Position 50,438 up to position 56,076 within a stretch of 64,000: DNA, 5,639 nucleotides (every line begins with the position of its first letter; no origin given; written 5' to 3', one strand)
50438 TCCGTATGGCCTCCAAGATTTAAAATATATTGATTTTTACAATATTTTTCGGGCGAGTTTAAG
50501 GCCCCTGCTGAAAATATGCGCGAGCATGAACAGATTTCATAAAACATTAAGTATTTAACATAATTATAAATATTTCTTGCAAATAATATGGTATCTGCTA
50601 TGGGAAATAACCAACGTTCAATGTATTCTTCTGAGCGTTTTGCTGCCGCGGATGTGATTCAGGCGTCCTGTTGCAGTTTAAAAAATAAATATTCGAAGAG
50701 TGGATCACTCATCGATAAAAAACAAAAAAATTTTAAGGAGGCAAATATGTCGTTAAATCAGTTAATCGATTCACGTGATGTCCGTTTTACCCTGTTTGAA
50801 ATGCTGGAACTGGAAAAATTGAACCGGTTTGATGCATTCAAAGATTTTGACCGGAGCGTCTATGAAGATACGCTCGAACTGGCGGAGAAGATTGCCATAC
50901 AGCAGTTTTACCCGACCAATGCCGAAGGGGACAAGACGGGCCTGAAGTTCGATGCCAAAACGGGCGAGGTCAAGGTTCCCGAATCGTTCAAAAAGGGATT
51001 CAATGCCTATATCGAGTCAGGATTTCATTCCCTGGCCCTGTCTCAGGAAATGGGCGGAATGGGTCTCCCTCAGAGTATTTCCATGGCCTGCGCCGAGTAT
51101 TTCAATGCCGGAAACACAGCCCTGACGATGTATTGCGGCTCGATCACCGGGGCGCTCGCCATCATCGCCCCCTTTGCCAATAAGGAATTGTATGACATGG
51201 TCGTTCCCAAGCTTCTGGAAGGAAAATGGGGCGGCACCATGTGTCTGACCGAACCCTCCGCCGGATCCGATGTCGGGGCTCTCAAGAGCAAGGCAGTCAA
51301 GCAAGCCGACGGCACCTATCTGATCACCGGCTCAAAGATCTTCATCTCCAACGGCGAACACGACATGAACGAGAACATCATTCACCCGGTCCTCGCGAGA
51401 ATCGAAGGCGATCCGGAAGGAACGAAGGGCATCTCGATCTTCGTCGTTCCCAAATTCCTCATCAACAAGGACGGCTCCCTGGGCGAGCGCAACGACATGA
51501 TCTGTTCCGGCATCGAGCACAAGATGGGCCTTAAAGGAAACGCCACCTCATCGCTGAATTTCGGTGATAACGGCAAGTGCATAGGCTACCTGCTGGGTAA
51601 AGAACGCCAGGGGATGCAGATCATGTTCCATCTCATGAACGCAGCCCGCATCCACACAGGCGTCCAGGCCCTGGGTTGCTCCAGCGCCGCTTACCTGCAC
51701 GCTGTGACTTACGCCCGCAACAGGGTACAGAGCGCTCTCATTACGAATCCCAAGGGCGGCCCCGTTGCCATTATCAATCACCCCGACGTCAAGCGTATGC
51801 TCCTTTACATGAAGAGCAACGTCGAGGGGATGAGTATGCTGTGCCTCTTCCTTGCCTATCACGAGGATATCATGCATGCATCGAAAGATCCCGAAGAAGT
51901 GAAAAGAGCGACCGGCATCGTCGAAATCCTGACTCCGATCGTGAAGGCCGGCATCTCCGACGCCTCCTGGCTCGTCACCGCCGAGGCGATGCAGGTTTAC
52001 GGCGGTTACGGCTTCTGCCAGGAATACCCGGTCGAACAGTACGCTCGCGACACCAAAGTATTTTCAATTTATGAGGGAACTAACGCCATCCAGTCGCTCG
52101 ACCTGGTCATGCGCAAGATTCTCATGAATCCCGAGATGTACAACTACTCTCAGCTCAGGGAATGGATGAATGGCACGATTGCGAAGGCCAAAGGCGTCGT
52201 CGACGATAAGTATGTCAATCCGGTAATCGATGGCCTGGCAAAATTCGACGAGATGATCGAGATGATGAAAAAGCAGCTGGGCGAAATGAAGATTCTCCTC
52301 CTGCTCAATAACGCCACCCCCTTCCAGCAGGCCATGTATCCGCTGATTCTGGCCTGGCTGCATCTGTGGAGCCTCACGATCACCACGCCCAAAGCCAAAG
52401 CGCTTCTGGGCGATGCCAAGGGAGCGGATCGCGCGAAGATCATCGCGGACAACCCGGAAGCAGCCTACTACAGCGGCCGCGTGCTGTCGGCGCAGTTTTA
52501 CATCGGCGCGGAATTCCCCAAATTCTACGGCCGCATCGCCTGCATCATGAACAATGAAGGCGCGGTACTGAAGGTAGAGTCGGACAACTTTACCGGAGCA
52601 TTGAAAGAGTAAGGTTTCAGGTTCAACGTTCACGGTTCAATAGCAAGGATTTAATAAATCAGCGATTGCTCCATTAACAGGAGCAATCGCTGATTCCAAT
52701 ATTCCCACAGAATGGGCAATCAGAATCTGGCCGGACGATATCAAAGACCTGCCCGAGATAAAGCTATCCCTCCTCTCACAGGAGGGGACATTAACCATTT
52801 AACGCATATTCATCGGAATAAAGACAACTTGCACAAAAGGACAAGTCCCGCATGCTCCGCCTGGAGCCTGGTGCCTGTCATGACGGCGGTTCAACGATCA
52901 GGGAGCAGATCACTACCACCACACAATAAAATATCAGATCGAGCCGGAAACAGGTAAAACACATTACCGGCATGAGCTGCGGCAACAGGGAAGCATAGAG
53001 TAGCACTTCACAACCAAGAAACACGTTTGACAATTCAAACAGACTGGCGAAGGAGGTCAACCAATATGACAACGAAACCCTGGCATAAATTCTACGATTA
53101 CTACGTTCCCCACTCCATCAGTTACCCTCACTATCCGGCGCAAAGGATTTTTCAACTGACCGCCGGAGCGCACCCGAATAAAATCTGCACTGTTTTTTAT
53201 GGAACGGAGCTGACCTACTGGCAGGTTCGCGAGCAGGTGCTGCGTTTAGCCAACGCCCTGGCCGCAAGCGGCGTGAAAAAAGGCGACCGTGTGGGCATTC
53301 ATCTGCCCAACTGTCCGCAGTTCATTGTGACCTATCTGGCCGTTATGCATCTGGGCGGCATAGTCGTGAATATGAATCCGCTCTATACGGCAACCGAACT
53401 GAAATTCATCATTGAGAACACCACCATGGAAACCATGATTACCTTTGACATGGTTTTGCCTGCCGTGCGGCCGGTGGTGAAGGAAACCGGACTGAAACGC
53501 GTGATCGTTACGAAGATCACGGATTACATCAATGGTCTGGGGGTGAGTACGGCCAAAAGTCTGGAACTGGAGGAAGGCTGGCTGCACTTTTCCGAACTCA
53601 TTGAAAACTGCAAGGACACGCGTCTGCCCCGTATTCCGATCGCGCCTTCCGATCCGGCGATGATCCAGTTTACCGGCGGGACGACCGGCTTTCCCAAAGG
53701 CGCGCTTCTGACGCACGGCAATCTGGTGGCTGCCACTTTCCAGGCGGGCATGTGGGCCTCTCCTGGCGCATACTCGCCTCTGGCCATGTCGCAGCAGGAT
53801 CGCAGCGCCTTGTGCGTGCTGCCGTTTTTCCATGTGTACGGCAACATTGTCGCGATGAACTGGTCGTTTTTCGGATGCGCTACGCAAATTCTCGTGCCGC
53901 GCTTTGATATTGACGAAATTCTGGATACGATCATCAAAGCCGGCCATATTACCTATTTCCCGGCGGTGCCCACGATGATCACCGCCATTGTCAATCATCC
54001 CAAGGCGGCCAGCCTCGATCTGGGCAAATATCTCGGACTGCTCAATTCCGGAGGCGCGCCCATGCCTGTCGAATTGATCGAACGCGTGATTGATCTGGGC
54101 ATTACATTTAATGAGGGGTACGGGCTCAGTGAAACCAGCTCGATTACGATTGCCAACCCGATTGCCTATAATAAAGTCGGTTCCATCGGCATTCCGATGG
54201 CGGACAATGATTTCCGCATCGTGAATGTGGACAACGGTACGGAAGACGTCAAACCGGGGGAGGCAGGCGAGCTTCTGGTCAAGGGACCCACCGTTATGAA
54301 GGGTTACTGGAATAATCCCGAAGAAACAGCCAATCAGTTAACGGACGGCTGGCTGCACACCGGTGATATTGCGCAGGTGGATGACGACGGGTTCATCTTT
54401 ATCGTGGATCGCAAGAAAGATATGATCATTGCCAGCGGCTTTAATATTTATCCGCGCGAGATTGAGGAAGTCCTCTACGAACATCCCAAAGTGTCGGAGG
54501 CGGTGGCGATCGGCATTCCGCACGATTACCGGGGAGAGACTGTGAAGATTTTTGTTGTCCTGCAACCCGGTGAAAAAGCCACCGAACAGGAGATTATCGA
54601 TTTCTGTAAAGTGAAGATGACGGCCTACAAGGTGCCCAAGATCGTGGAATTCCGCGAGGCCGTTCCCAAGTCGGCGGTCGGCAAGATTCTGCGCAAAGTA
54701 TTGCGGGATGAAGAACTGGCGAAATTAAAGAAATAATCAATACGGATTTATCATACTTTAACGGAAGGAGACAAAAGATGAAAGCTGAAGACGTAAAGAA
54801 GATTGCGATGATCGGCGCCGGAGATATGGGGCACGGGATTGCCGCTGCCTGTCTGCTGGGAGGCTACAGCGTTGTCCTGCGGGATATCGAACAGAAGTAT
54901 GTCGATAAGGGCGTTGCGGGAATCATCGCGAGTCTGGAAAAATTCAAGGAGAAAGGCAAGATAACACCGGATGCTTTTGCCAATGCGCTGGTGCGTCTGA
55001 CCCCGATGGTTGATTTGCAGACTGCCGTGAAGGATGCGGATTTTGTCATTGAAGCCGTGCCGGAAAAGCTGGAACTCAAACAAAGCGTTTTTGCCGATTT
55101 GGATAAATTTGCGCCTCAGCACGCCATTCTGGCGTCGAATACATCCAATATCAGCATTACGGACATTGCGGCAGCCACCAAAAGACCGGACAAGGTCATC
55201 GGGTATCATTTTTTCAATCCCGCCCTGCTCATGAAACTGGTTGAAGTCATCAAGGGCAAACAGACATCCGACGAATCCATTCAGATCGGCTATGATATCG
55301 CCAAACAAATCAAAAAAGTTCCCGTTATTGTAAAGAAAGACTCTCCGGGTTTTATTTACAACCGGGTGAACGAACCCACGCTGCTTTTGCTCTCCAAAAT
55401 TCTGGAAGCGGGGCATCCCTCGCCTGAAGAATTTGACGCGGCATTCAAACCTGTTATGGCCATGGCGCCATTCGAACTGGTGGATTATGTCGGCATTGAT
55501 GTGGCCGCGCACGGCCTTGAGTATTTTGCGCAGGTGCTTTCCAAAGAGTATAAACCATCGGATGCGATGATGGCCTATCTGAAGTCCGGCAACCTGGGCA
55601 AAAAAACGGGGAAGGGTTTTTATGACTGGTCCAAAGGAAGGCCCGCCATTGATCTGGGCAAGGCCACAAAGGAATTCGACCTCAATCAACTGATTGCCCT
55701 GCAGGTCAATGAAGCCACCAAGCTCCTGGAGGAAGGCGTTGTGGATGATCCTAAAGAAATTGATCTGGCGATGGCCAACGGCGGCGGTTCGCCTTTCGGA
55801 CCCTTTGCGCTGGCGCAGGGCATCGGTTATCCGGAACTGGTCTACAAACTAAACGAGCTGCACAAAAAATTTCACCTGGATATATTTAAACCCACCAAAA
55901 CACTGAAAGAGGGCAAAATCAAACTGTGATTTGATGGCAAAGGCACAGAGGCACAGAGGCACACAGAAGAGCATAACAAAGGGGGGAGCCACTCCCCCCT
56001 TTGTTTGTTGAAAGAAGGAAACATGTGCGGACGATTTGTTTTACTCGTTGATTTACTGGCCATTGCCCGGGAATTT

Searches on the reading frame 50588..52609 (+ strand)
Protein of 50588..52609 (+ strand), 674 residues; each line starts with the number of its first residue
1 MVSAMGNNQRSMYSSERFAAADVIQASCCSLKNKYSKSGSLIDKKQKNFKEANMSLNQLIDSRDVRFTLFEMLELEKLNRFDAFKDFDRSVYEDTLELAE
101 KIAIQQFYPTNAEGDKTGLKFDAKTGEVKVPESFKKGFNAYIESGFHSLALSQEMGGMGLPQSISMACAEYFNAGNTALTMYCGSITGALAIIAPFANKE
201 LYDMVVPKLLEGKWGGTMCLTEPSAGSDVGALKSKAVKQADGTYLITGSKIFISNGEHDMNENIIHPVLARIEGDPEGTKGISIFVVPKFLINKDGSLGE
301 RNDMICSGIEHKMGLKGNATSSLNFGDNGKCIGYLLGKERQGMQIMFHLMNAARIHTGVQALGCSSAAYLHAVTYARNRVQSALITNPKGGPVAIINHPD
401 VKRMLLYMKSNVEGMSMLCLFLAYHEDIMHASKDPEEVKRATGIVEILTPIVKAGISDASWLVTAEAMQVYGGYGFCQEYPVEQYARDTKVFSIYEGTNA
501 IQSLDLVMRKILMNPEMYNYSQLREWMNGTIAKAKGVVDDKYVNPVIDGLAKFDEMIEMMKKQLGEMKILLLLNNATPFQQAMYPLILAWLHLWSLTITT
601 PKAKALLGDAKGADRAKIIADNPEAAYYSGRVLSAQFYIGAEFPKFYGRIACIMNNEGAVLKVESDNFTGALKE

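Call 36: search_protein_families(library=pfam, proteins=[window:50588-52609:+], max_evalue=0.001)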
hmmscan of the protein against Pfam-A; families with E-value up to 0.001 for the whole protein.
window:50588-52609:+ (674 aa): 6 families
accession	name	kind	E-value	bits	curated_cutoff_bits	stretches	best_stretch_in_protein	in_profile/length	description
PF00441.29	Acyl-CoA_dh_1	-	4.3e-22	79.3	22.4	1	341-508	2-147/150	Acyl-CoA dehydrogenase, C-terminal domain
PF02770.24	Acyl-CoA_dh_M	-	8.7e-14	51.9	33.3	1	218-326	2-95/97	Acyl-CoA dehydrogenase, middle domain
PF12806.12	Acyl-CoA_dh_C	-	9.8e-10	39.1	30.3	1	540-662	15-122/124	Acetyl-CoA dehydrogenase C-terminal like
PF22924.1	ACOX_C_alpha1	-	2.5e-05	24.6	27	1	350-502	4-160/169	Acyl-CoA oxidase, C-alpha1 domain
PF08028.16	Acyl-CoA_dh_2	-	4.8e-05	24.1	22.7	1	358-499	4-133/134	Acyl-CoA dehydrogenase, C-terminal domain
PF02771.21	Acyl-CoA_dh_N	-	0.00026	21.7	22.9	1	138-213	37-113/113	Acyl-CoA dehydrogenase, N-terminal domain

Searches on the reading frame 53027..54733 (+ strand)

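Call 36: search_protein_families(library=pfam, proteins=[window:53027-54733:+], max_evalue=0.001)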
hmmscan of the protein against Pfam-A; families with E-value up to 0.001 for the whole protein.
window:53027-54733:+ (569 aa): 2 families
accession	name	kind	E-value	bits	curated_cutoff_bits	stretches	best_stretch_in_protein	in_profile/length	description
PF00501.34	AMP-binding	-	2.2e-86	290.5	29.9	1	43-428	2-384/384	AMP-binding enzyme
PF13193.12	AMP-binding_C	-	3e-19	70.1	24.5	1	478-553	1-76/76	AMP-binding enzyme C-terminal domain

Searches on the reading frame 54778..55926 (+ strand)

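Call 36: search_protein_families(library=pfam, proteins=[window:54778-55926:+], max_evalue=0.001)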
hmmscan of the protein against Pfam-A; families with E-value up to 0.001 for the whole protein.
window:54778-55926:+ (383 aa): 4 families
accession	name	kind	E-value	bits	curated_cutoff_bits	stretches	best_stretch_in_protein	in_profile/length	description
PF02737.24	3HCDH_N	-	2.9e-63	213.5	22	1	8-188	1-179/180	3-hydroxyacyl-CoA dehydrogenase, NAD binding domain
PF00725.27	3HCDH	-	1.1e-30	106.4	22.1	2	191-284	1-97/97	3-hydroxyacyl-CoA dehydrogenase, C-terminal domain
PF03446.21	NAD_binding_2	-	1.8e-05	25.2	21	1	8-128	1-100/161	NAD binding domain of 6-phosphogluconate dehydrogenase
PF01210.29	NAD_Gly3P_dh_N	-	3.9e-05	24.1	23.1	1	8-121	1-102/158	NAD-dependent glycerol-3-phosphate dehydrogenase N-terminus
